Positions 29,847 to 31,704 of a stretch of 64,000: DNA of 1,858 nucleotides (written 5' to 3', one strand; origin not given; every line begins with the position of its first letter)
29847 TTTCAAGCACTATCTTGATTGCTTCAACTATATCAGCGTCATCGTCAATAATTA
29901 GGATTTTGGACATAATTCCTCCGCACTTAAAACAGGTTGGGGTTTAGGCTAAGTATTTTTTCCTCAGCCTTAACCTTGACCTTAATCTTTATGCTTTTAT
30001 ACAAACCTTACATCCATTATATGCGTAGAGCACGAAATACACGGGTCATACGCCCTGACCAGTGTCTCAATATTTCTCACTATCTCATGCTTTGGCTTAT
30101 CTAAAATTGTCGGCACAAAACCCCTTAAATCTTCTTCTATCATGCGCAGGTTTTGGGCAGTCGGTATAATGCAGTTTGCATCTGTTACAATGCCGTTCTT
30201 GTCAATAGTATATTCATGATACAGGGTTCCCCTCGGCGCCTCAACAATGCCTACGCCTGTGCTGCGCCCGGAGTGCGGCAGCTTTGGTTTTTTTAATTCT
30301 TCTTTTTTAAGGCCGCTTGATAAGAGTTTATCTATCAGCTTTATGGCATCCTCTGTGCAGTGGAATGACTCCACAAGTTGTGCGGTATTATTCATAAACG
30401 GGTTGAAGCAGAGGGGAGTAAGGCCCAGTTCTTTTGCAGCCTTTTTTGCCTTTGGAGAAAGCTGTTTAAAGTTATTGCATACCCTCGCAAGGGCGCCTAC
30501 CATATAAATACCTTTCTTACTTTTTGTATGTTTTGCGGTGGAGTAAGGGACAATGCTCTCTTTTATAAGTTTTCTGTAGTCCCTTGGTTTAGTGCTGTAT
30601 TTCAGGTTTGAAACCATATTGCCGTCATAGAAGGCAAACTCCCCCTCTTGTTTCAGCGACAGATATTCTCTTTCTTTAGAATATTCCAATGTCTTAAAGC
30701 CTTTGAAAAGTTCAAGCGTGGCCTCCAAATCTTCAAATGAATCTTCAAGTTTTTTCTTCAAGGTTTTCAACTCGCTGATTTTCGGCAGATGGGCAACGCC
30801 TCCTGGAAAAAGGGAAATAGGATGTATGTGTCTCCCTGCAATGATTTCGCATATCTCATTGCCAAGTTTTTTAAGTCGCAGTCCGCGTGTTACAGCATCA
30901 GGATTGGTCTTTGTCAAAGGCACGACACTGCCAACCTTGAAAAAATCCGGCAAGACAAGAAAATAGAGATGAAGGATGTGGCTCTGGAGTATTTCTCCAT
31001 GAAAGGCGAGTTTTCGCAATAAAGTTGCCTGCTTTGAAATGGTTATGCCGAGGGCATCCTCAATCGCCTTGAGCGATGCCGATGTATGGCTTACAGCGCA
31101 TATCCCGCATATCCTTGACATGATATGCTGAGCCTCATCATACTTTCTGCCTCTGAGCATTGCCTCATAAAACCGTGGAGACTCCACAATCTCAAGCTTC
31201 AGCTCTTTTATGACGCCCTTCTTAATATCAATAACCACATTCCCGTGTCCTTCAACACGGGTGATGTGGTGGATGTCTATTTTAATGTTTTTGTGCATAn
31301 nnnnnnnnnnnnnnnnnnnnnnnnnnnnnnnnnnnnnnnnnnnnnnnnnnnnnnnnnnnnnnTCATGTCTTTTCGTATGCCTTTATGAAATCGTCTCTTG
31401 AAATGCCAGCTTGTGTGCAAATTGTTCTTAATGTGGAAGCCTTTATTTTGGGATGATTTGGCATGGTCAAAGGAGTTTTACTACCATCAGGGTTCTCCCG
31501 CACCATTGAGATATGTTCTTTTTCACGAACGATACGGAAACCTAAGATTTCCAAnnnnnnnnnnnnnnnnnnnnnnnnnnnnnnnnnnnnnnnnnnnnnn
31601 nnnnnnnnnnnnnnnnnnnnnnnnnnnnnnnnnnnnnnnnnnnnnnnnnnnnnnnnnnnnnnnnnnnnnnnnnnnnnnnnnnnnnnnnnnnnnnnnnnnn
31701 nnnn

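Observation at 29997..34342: Two-subunit cytoplasmic [NiFe] hydrogenase split by a 2.3 kb selfish insert and followed by a two-component pair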

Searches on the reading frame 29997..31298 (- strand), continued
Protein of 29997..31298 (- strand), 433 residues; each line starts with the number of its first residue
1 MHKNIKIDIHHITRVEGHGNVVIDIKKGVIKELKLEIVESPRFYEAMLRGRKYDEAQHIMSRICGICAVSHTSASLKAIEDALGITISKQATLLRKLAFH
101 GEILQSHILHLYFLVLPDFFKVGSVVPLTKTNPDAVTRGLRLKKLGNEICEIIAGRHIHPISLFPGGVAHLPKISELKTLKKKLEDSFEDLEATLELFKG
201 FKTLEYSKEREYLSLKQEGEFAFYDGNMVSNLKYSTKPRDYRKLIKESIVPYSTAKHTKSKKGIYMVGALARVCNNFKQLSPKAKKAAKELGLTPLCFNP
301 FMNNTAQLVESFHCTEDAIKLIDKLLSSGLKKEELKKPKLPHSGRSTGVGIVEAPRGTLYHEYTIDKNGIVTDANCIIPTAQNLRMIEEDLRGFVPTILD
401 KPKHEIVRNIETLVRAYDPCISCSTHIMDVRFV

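Call 44: find_homologous_proteins(query=L087:2958-4001:+, max_evalue=1e-10)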
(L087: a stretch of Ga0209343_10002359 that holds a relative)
Query L087:2958-4001:+ (347 aa): 6227 proteins with E <= 1e-10 among 7316 candidates; the best 120 are listed.
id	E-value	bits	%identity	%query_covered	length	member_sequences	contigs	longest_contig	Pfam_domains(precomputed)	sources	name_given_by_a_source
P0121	3.8e-233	791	98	99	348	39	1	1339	PF17179.10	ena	-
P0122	2.4e-192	657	79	100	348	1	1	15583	PF17179.10,PF13484.12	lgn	-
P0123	5.6e-192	656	79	100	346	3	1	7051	PF17179.10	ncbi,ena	-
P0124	6.7e-192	655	77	100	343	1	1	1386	PF17179.10,PF12838.13,PF13187.12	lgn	-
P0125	2.4e-189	647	78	99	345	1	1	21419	PF17179.10,PF12838.13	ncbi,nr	ncbi:MAG: 4Fe-4S dicluster domain-containing protein [Deltaproteobacteria bacterium]|nr:4Fe-4S diclu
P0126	6.3e-189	646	76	100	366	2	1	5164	PF17179.10,PF13237.12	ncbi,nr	ncbi:MAG: 4Fe-4S dicluster domain-containing protein [Deltaproteobacteria bacterium]|nr:4Fe-4S diclu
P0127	1.0e-188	645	77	99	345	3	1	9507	PF17179.10,PF12838.13,PF13187.12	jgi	-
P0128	2.9e-188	643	77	100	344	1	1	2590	PF17179.10,PF12838.13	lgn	-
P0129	5.2e-187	639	75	100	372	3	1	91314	PF17179.10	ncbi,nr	ncbi:MAG: 4Fe-4S dicluster domain-containing protein [Deltaproteobacteria bacterium]|nr:4Fe-4S diclu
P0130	6.6e-187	639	77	100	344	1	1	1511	PF17179.10,PF13237.12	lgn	-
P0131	3.5e-186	637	77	100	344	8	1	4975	PF17179.10,PF12838.13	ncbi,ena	ncbi:MAG: 4Fe-4S dicluster domain-containing protein [Deltaproteobacteria bacterium]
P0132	1.0e-185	635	77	100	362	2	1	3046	PF17179.10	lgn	-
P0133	1.0e-185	635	77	99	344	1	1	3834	PF17179.10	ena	-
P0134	2.3e-185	634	77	99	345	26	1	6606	PF17179.10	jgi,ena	-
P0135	6.6e-185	632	76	100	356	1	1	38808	PF17179.10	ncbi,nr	ncbi:MAG: 4Fe-4S dicluster domain-containing protein [Deltaproteobacteria bacterium]|nr:4Fe-4S diclu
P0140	9.1e-183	625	75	100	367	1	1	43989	PF17179.10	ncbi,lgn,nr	ncbi:MAG: 4Fe-4S dicluster domain-containing protein [Deltaproteobacteria bacterium]|nr:4Fe-4S diclu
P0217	1.5e-129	450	57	99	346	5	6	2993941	PF17179.10,PF12838.13,PF13237.12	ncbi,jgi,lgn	jgi:formate hydrogenlyase subunit 6/NADH:ubiquinone oxidoreductase subunit I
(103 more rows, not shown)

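Call 45: find_encoding_contigs(protein=P0129, flank=8000, max_places=1)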
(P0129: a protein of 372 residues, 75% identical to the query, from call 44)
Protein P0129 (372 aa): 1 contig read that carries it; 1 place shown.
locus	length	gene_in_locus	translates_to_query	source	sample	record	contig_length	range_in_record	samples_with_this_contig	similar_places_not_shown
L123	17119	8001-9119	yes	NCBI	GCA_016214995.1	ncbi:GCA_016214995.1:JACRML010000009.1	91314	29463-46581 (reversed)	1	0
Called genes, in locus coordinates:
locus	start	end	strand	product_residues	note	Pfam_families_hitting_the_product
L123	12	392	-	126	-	-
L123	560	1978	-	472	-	-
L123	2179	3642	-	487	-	PF00672:HAMP, PF00512:HisKA, PF02518:HATPase_c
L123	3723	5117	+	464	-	PF04715:, PF00425:Chorismate_bind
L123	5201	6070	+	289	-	PF01063:Aminotran_4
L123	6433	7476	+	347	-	PF01590:GAF, PF13185:GAF_2, PF13492:GAF_3, PF00990:GGDEF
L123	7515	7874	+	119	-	-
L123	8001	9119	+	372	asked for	PF17179:Fer4_22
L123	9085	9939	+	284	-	PF00970:FAD_binding_6, PF00175:NAD_binding_1, PF10418:DHODB_Fe-S_bind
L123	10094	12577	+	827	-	PF03176:MMPL, PF00873:ACR_tran, PF02355:SecD_SecF_C (weak)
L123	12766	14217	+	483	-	PF00890:FAD_binding_2, PF00996:GDI (faint), PF01266:DAO (weak), PF01593:Amino_oxidase, PF01946:Thi4 (weak), PF03486:HI0933_like (faint), PF12831:FAD_oxidored (weak), PF13450:NAD_binding_8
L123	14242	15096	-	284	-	PF05219:DREV (weak), PF01209:Ubie_methyltran (weak), PF13489:Methyltransf_23, PF07021:MetW, PF08241:Methyltransf_11, PF08242:Methyltransf_12, PF13649:Methyltransf_25, PF13847:Methyltransf_31, +2 more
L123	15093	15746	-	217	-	PF00535:Glycos_transf_2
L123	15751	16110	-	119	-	PF01648:ACPS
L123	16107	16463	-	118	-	PF13473:Cupredoxin_1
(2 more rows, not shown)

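Call 46: find_encoding_contigs(protein=P0217, flank=8000, max_places=1)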
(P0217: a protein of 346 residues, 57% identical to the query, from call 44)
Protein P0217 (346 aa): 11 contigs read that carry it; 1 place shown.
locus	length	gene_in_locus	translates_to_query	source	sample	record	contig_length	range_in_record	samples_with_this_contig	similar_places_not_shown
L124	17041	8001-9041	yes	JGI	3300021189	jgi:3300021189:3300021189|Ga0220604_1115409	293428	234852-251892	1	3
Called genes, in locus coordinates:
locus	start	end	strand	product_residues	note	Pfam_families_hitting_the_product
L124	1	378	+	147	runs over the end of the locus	-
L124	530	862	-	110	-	-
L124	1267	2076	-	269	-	PF04055:Radical_SAM, PF16199:Radical_SAM_C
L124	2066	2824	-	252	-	PF14622:Ribonucleas_3_3, PF00636:Ribonuclease_3, PF00035:dsrm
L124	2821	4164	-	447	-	PF00919:UPF0004, PF04055:Radical_SAM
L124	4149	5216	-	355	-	PF03054:tRNA_Me_trans, PF20259:tRNA_Me_trans_M, PF20258:tRNA_Me_trans_C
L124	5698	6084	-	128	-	PF01592:NifU_N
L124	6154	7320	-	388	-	PF00266:Aminotran_5, PF00155:Aminotran_1_2 (weak), PF01053:Cys_Met_Meta_PP (weak), PF01212:Beta_elim_lyase, PF01041:DegT_DnrJ_EryC1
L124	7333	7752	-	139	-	PF02082:Rrf2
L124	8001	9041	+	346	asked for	PF12838:Fer4_7 (faint), PF13237:Fer4_10 (faint), PF17179:Fer4_22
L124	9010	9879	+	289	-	PF00970:FAD_binding_6 (faint), PF00175:NAD_binding_1, PF10418:DHODB_Fe-S_bind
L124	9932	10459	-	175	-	PF01066:CDP-OH_P_transf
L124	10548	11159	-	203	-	-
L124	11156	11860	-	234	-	-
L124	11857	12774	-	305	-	PF01745:IPT, PF01715:IPPT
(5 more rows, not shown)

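Call 47: find_encoding_contigs(protein=P0140, flank=8000, max_places=4)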
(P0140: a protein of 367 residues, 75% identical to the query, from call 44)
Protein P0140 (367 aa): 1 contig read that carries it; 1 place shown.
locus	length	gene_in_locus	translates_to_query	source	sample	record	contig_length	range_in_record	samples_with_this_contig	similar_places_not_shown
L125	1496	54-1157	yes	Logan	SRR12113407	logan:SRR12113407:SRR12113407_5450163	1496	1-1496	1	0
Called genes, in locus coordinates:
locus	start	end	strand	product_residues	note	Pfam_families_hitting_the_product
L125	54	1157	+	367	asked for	PF17179:Fer4_22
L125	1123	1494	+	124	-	?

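Call 56: search_protein_families(library=pfam, proteins=[L017:11286-11768:+, L087:6912-7241:+, L014:12279-14156:+, L019:12463-13599:+, L087:1428-2498:+], max_evalue=1)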
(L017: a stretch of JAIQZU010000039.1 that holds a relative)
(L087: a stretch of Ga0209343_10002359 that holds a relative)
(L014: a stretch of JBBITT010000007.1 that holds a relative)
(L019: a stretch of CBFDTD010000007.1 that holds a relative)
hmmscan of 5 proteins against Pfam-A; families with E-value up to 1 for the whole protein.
L017:11286-11768:+ (160 aa): 1 family
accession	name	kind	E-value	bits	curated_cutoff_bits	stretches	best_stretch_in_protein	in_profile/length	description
PF01750.23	HycI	-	5.4e-27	94.6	23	1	24-149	1-129/130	Hydrogenase maturation protease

L087:6912-7241:+ (109 aa): 1 family
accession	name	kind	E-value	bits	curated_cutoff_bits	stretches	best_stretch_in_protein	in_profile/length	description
PF04355.18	BamE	-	0.00038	20.6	23.2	1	26-99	3-67/71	Outer membrane protein assembly factor BamE domain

L014:12279-14156:+ (625 aa): 8 families
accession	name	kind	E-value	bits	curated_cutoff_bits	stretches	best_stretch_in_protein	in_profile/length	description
PF02518.31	HATPase_c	-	1e-32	113.3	26.4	1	511-618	3-108/111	Histidine kinase-, DNA gyrase B-, and HSP90-like ATPase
PF13185.12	GAF_2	-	2.9e-16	60.3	28.6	1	242-381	2-136/136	GAF domain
PF01590.32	GAF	-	7.1e-15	56.2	22.4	1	243-380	1-133/133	GAF domain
PF13492.12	GAF_3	-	2.6e-14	54.2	27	1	243-382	1-129/129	GAF domain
PF00512.31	HisKA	-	7.1e-13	48.9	26.9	1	395-459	1-62/66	His Kinase A (phospho-acceptor) domain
PF25323.1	6TM_PilS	-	3.4e-08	33.8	27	1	22-186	9-164/189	PilS-like transmembrane domain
PF13581.12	HATPase_c_2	-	2.8e-05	24.6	27.4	1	504-616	31-126/127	Histidine kinase-like ATPase domain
PF14501.12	HATPase_c_5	-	0.025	14.9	22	1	514-606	6-91/102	GHKL domain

L019:12463-13599:+ (378 aa): 7 families
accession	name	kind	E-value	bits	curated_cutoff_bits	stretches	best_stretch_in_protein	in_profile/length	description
PF02518.31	HATPase_c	-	6.3e-33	114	26.4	1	266-375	2-109/111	Histidine kinase-, DNA gyrase B-, and HSP90-like ATPase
PF13185.12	GAF_2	-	1.4e-18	67.8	28.6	1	3-136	3-135/136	GAF domain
PF01590.32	GAF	-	4.9e-16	59.9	22.4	1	3-135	1-132/133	GAF domain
PF13492.12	GAF_3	-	1.1e-11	45.7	27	1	3-133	1-124/129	GAF domain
PF00512.31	HisKA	-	7.2e-11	42.4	26.9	1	152-214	2-61/66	His Kinase A (phospho-acceptor) domain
PF13581.12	HATPase_c_2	-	2.8e-05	24.5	27.4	1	275-372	41-126/127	Histidine kinase-like ATPase domain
PF14501.12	HATPase_c_5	-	0.14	12.5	22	1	273-361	9-90/102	GHKL domain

L087:1428-2498:+ (356 aa): 6 families
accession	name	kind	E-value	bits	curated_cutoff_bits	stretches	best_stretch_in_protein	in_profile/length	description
PF00990.26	GGDEF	-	3.6e-43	147.5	23.8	1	195-351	2-160/161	Diguanylate cyclase, GGDEF domain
PF01590.32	GAF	-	2e-20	74.1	22.4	1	41-181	1-133/133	GAF domain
PF13185.12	GAF_2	-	9.3e-17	61.9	28.6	1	40-182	2-136/136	GAF domain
PF13492.12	GAF_3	-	5.6e-11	43.4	27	1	41-183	1-129/129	GAF domain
PF22702.2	Cas9_RuvC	-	0.01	16.3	27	1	231-310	43-122/151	Cas9 RuvC domain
PF17853.6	GGDEF_2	-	0.022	15.4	24.5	1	247-341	33-113/116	GGDEF-like domain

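Call 72: search_solved_structures(query=window:29997-31298:-, max_evalue=0.00001)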
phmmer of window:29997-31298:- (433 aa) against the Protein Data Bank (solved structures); distinct sequences matched with E-value up to 0.00001: 70 (the best 60 are shown).
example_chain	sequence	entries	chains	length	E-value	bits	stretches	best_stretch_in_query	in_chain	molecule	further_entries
9nez_D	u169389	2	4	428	2.1e-71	244.2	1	5-428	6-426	Sulfhydrogenase 1 subunit alpha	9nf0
5yxy_A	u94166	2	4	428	1.3e-70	241.6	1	5-428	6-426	Cytosolic NiFe-hydrogenase, alpha subunit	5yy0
9e15_B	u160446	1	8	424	2.1e-70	240.9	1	5-426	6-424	Sulfhydrogenase 1 subunit alpha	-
9e1j_B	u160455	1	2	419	3.6e-70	240.2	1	7-426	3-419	Sulfhydrogenase 1 subunit alpha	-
5odc_F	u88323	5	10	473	4.2e-60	207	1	5-428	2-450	Methyl-viologen reducing hydrogenase subunit A | Methyl-viologen reducing hydrogenase, subunit A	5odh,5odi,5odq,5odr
9sw2_F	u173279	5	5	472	6.9e-57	196.4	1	5-430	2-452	F420-non-reducing hydrogenase subunit A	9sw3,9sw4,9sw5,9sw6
7t2r_D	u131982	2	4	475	1.7e-53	185.2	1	5-428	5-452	NiFe hydrogenase large subunit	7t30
5xf9_D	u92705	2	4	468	6.8e-50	173.4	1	7-426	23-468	NAD-reducing hydrogenase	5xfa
9sfi_g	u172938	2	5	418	4.5e-44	154.2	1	6-391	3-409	Coenzyme F420-reducing hydrogenase, alpha subunit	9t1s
5jsu_B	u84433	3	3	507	1e-31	113.5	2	7-171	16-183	Periplasmic [NiFeSe] hydrogenase, large subunit, selenocysteine-containing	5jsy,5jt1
9r51_A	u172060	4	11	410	3.7e-31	111.7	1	7-428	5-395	F420-reducing [NiFe]-hydrogenase from Methanothermococcus thermolithotrophicus subunit alp | F420-reducing [NiFe]-hydrogenase from Methanothermococcus thermolit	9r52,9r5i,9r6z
4kl8_L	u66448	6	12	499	1.6e-30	109.6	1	4-131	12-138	Nickel-dependent hydrogenase large subunit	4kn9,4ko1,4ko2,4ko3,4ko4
1cc1_L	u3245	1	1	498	1.9e-30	109.3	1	4-131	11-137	HYDROGENASE (LARGE SUBUNIT)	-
5jsh_B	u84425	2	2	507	3.2e-30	108.6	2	7-171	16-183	Periplasmic [NiFeSe] hydrogenase, large subunit, selenocysteine-containing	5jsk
2frv_L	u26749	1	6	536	1e-29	106.9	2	6-144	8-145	PERIPLASMIC HYDROGENASE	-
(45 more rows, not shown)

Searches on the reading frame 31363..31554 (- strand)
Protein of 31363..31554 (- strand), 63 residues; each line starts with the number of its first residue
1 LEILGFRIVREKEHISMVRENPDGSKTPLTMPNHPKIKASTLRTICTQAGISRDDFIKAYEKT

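Call 3: search_protein_families(library=pfam, proteins=[window:31363-31554:-], max_evalue=0.01)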
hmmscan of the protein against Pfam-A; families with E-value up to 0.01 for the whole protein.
window:31363-31554:- (63 aa): 1 family
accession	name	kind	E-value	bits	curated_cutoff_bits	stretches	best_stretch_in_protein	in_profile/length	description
PF07927.17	HicA_toxin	-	6.3e-08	33.1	27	1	2-51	9-58/58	HicA toxin of bacterial toxin-antitoxin,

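Call 4: search_protein_families(library=ncbifam, proteins=[window:31363-31554:-], max_evalue=0.01)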
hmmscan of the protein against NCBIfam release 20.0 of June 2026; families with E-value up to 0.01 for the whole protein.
window:31363-31554:- (63 aa): 0 families
